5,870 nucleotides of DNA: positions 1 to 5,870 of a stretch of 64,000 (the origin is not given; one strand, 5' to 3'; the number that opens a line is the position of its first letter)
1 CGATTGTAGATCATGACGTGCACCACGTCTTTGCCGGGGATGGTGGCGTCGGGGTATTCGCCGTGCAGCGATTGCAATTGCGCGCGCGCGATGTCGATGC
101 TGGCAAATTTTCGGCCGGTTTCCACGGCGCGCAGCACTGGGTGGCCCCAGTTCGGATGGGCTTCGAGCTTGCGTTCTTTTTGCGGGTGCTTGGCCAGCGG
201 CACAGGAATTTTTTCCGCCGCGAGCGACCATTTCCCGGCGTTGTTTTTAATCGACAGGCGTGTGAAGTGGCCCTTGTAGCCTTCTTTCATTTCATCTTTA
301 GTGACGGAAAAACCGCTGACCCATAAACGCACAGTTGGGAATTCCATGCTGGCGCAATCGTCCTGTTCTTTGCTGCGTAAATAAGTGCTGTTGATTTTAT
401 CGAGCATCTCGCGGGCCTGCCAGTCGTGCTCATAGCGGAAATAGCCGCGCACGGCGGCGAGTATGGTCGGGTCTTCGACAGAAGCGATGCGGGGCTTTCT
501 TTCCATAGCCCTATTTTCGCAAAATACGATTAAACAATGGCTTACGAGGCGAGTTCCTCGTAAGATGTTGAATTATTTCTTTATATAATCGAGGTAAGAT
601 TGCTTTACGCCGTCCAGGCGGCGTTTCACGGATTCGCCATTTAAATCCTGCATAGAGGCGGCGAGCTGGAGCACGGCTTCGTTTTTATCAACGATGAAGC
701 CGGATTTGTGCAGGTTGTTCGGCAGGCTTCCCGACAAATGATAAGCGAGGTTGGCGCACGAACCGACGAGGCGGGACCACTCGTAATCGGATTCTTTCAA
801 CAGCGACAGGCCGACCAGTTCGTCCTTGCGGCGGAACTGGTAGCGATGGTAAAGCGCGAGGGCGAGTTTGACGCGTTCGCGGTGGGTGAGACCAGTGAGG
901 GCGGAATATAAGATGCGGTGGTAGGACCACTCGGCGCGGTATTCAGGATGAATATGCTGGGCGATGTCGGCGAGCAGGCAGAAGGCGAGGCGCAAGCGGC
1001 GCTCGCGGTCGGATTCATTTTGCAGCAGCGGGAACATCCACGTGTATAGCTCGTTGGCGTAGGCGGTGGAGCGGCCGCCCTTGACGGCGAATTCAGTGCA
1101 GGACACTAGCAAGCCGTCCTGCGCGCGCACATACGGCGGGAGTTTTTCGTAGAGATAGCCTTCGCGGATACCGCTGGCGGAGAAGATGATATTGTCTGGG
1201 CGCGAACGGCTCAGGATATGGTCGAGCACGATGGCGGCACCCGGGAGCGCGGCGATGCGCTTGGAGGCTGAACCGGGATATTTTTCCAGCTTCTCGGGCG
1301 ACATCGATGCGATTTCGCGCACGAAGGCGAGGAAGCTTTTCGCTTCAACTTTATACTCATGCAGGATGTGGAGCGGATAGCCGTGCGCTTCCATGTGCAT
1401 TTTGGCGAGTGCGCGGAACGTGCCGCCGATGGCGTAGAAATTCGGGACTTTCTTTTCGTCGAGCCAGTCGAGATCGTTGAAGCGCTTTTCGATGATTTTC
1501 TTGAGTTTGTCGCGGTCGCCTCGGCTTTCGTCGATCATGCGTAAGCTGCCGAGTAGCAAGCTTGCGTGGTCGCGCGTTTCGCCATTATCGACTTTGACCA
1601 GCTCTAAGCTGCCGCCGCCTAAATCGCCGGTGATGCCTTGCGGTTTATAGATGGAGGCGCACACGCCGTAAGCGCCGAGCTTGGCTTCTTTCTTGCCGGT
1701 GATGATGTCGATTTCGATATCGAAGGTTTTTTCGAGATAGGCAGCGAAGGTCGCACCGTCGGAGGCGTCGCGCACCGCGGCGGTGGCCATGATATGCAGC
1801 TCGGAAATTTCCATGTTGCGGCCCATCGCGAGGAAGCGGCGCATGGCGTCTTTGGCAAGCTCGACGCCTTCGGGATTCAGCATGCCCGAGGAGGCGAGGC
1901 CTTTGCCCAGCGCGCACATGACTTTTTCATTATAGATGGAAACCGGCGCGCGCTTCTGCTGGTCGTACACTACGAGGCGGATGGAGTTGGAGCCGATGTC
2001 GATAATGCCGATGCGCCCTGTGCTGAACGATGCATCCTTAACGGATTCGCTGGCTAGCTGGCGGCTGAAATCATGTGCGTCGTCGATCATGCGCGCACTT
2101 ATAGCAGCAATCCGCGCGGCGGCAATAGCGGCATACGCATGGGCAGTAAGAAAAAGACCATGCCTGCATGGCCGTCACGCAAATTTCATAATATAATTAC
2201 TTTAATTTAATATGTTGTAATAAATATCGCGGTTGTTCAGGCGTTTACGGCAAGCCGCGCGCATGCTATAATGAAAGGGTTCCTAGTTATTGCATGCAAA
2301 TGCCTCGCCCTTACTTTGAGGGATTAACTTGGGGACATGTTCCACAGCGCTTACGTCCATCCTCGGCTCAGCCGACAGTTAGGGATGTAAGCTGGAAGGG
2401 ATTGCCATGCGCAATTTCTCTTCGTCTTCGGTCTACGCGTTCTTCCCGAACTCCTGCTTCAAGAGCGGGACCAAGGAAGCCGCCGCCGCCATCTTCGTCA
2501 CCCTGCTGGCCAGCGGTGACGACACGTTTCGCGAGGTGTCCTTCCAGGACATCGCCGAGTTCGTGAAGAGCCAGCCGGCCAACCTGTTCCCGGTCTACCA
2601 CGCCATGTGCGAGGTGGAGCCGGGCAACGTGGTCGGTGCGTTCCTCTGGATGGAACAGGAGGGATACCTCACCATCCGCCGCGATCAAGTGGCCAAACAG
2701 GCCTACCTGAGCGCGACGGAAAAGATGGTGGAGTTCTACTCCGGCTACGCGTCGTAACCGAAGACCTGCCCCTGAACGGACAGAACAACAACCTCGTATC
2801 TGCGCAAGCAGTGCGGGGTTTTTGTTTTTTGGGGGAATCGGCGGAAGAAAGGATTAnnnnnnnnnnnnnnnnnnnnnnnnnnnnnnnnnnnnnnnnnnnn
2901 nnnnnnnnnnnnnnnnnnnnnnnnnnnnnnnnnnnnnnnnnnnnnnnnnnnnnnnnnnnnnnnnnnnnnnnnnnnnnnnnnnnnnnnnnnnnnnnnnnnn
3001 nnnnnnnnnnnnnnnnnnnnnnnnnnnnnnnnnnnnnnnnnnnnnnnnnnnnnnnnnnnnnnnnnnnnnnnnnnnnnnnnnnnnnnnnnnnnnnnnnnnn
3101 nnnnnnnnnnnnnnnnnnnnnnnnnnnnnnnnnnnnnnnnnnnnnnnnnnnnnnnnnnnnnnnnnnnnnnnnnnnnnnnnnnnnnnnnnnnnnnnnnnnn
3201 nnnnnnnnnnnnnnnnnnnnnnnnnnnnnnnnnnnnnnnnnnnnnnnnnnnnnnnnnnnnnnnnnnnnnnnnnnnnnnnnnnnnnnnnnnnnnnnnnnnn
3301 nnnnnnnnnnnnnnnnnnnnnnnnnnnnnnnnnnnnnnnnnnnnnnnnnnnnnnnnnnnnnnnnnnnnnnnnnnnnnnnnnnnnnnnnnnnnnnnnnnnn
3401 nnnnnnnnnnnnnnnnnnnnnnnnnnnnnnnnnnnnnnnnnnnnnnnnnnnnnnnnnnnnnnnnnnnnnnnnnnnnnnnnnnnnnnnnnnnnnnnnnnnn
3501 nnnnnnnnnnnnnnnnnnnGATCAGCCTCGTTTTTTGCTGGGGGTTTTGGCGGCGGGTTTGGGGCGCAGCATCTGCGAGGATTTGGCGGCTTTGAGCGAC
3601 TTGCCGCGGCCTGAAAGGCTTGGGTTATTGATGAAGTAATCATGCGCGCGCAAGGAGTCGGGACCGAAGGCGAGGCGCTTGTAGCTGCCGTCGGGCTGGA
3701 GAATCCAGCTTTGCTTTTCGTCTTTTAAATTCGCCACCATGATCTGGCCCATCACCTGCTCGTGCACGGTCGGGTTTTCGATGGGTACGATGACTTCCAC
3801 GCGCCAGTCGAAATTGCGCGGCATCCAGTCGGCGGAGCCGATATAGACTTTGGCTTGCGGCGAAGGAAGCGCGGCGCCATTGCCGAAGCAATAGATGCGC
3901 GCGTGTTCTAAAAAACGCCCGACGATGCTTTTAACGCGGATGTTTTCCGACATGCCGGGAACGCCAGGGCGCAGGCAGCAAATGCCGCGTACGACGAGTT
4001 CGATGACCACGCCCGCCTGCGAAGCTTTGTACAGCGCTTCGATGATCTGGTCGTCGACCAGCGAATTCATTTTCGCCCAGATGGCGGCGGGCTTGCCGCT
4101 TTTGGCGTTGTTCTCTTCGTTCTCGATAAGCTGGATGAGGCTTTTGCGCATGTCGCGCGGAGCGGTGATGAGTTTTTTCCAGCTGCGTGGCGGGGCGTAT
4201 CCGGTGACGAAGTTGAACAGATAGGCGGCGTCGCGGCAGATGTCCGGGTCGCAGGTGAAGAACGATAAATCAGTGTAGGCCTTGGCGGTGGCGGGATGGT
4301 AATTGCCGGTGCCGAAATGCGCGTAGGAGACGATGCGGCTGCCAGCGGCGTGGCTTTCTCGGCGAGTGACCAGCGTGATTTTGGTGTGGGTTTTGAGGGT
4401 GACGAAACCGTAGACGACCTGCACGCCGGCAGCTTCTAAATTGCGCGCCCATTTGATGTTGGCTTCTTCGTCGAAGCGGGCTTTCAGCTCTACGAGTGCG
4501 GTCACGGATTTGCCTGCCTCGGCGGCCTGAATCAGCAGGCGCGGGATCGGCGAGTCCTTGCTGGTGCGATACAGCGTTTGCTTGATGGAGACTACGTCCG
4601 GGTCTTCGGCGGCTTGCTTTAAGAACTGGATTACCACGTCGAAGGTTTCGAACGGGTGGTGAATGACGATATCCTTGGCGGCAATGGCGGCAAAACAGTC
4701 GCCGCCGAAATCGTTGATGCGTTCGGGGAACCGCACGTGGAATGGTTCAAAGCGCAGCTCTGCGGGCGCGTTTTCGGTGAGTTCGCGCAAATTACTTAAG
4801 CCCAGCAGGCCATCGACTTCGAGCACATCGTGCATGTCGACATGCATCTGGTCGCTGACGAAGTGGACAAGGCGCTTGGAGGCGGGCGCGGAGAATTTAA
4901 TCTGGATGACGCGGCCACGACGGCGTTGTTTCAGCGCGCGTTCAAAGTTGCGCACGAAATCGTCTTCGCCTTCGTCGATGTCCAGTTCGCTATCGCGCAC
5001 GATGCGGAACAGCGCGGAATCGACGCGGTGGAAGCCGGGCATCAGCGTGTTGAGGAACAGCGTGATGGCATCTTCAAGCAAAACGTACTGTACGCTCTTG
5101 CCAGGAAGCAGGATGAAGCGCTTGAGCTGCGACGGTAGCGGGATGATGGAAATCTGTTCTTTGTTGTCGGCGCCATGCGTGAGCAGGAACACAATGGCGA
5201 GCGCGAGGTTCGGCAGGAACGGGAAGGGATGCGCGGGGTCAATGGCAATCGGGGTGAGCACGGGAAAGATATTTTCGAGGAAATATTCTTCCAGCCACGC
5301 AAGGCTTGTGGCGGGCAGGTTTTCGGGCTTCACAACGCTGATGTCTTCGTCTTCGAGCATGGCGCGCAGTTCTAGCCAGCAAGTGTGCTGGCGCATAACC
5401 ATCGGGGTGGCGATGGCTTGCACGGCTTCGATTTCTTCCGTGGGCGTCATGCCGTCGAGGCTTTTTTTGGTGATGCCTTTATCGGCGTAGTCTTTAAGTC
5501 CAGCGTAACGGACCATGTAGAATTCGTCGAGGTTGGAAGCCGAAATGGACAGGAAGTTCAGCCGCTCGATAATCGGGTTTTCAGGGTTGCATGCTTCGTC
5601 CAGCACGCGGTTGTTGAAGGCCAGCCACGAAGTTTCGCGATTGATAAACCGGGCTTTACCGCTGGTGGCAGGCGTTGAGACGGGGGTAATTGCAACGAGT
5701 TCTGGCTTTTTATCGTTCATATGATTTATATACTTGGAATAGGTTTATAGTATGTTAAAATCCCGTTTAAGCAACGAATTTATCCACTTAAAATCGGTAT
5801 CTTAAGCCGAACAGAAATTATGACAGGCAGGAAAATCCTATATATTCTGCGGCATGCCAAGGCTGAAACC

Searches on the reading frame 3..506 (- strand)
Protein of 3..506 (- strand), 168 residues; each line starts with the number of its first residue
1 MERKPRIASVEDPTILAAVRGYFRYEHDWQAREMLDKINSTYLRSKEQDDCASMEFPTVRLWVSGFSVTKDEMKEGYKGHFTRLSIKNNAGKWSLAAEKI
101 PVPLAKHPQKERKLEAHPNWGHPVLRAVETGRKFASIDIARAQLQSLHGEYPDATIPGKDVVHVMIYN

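Call 4: search_protein_families(library=pfam, proteins=[window:3-506:-], max_evalue=1)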
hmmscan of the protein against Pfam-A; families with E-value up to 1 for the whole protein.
window:3-506:- (168 aa): 0 families

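Call 5: search_protein_families(library=ncbifam, proteins=[window:3-506:-], max_evalue=1)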
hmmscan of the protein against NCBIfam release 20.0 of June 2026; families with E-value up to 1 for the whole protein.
window:3-506:- (168 aa): 0 families

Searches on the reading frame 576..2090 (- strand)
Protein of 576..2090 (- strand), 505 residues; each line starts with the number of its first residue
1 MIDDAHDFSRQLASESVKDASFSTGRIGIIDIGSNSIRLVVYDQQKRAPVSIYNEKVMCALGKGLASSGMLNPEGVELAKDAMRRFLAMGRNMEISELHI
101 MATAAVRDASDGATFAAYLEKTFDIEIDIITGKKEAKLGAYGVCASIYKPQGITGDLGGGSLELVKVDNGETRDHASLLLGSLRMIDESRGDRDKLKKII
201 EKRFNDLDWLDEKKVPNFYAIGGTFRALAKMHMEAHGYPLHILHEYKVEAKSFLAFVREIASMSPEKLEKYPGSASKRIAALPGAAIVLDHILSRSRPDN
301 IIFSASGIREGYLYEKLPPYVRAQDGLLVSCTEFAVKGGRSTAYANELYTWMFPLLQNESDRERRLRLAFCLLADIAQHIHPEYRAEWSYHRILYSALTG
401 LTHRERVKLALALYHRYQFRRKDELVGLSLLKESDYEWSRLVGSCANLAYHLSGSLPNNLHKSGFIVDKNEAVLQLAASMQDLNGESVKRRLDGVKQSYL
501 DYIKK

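Call 4: search_protein_families(library=pfam, proteins=[window:576-2090:-], max_evalue=1)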
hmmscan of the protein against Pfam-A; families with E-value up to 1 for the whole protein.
window:576-2090:- (505 aa): 3 families
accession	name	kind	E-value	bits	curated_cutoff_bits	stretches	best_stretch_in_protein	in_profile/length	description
PF02541.22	Ppx-GppA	-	6.1e-44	151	27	1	40-318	1-283/285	Ppx/GppA phosphatase family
PF21697.3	Ppx_C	-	1.1e-22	81.4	27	1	327-494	1-175/187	Exopolyphosphatase, C-terminal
PF23566.1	RTG2_C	-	0.053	13.4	27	1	396-418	78-100/225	RTG2 C-terminal domain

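Call 5: search_protein_families(library=ncbifam, proteins=[window:576-2090:-], max_evalue=1)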
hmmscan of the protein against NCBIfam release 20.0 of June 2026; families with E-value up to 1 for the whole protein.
window:576-2090:- (505 aa): 3 families
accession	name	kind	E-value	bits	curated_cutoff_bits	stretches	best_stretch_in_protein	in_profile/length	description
TIGR03706.1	exo_poly_only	exception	5.2e-86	288.6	307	1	26-317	1-299/300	exopolyphosphatase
NF008260.0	PRK11031.1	equivalog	7e-14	51.7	624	1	29-195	10-177/496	guanosine-5'-triphosphate,3'-diphosphate diphosphatase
NF008108.0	PRK10854.1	equivalog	2.2e-11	42.7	864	1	19-181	5-168/513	exopolyphosphatase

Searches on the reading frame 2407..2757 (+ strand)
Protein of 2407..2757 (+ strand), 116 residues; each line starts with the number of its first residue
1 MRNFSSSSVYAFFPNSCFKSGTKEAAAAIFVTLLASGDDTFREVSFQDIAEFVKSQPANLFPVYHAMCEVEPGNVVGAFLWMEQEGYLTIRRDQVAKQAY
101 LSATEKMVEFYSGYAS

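Call 4: search_protein_families(library=pfam, proteins=[window:2407-2757:+], max_evalue=1)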
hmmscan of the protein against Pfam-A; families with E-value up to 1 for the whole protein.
window:2407-2757:+ (116 aa): 0 families

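Call 5: search_protein_families(library=ncbifam, proteins=[window:2407-2757:+], max_evalue=1)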
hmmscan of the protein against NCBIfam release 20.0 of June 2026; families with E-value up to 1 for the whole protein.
window:2407-2757:+ (116 aa): 0 families

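Call 56: search_protein_families(library=phrogs, proteins=[window:2407-2757:+], max_evalue=0.1)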
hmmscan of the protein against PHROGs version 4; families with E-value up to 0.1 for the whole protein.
window:2407-2757:+ (116 aa): 1 family
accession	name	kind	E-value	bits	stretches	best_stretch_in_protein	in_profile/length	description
phrog_35850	-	unknown function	0.081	13.6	1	69-112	131-174/258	-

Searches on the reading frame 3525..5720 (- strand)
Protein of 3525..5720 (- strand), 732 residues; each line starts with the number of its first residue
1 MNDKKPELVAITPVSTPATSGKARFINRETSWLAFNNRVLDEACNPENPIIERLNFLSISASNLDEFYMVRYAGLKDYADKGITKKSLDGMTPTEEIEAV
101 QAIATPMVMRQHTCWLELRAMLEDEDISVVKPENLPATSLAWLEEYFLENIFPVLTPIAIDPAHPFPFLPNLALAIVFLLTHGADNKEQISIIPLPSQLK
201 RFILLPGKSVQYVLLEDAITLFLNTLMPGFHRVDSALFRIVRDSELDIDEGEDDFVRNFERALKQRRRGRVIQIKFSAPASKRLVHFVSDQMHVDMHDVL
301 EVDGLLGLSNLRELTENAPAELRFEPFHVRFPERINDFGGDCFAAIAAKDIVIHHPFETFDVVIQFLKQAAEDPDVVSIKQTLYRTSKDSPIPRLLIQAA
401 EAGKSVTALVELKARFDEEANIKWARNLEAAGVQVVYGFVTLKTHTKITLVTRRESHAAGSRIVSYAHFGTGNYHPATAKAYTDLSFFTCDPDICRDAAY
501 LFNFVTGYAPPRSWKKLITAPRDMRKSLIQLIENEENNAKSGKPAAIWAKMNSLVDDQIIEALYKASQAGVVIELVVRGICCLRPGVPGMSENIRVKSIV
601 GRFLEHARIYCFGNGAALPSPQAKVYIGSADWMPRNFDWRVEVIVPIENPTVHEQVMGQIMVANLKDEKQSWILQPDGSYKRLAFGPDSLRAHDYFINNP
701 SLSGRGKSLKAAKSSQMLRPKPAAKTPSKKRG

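Call 4: search_protein_families(library=pfam, proteins=[window:3525-5720:-], max_evalue=1)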
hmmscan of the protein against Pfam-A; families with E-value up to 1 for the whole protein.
window:3525-5720:- (732 aa): 6 families
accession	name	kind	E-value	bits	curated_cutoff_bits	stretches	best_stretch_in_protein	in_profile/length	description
PF17941.7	PP_kinase_C_1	-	1.5e-70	236.6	25.7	1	342-509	2-165/167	Polyphosphate kinase C-terminal domain 1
PF13090.12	PP_kinase_C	-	9.2e-64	214.5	25.8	1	517-684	1-162/172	Polyphosphate kinase C-terminal domain 2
PF02503.22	PP_kinase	-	4.6e-51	173.6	31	1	141-313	4-182/183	Polyphosphate kinase middle domain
PF13089.11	PP_kinase_N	-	1.1e-35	122.5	23.8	1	25-129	1-106/107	Polyphosphate kinase N-terminal domain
PF13091.12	PLDc_2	-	4.8e-11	43.1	27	2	547-657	12-125/132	PLD-like domain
PF09565.16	RE_NgoFVII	-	0.068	12.9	23.8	1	592-651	80-137/162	NgoFVII restriction endonuclease N-terminal PLD domain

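Call 5: search_protein_families(library=ncbifam, proteins=[window:3525-5720:-], max_evalue=1)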
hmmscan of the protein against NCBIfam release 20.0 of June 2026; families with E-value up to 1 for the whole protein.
window:3525-5720:- (732 aa): 12 families
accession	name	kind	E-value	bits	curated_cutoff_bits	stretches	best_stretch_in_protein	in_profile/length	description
NF003919.0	PRK05443.1-4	equivalog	0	1097.3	908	1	17-718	20-723/730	RNA degradosome polyphosphate kinase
TIGR03705.1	poly_P_kin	equivalog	7e-271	900.5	465.85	1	24-698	1-672/673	polyphosphate kinase 1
NF003921.0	PRK05443.2-2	subfamily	3.8e-254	845.4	701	1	18-699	16-693/707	RNA degradosome polyphosphate kinase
NF003920.0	PRK05443.2-1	equivalog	1.7e-225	750.6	935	1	22-701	9-690/719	RNA degradosome polyphosphate kinase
NF003922.0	PRK05443.2-3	equivalog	2.3e-224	746.7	981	1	20-692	47-717/735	RNA degradosome polyphosphate kinase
NF003918.0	PRK05443.1-2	subfamily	2.4e-214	713.4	691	1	16-684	8-675/697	RNA degradosome polyphosphate kinase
NF003924.0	PRK05443.3-2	equivalog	5.9e-193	643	1058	1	23-684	7-654/699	RNA degradosome polyphosphate kinase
NF003927.0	PRK05443.3-6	equivalog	8.2e-166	553.4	1042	1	27-699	9-678/717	RNA degradosome polyphosphate kinase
NF003917.0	PRK05443.1-1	subfamily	2.8e-149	498.7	470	1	22-673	4-651/689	RNA degradosome polyphosphate kinase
NF003926.0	PRK05443.3-4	equivalog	2.3e-137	459.1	1391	1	23-697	2-668/675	RNA degradosome polyphosphate kinase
NF003923.0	PRK05443.3-1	equivalog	4.2e-135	451.7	1116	1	22-671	4-654/692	RNA degradosome polyphosphate kinase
NF003925.0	PRK05443.3-3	equivalog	5.2e-120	401.7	707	1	22-681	9-664/688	RNA degradosome polyphosphate kinase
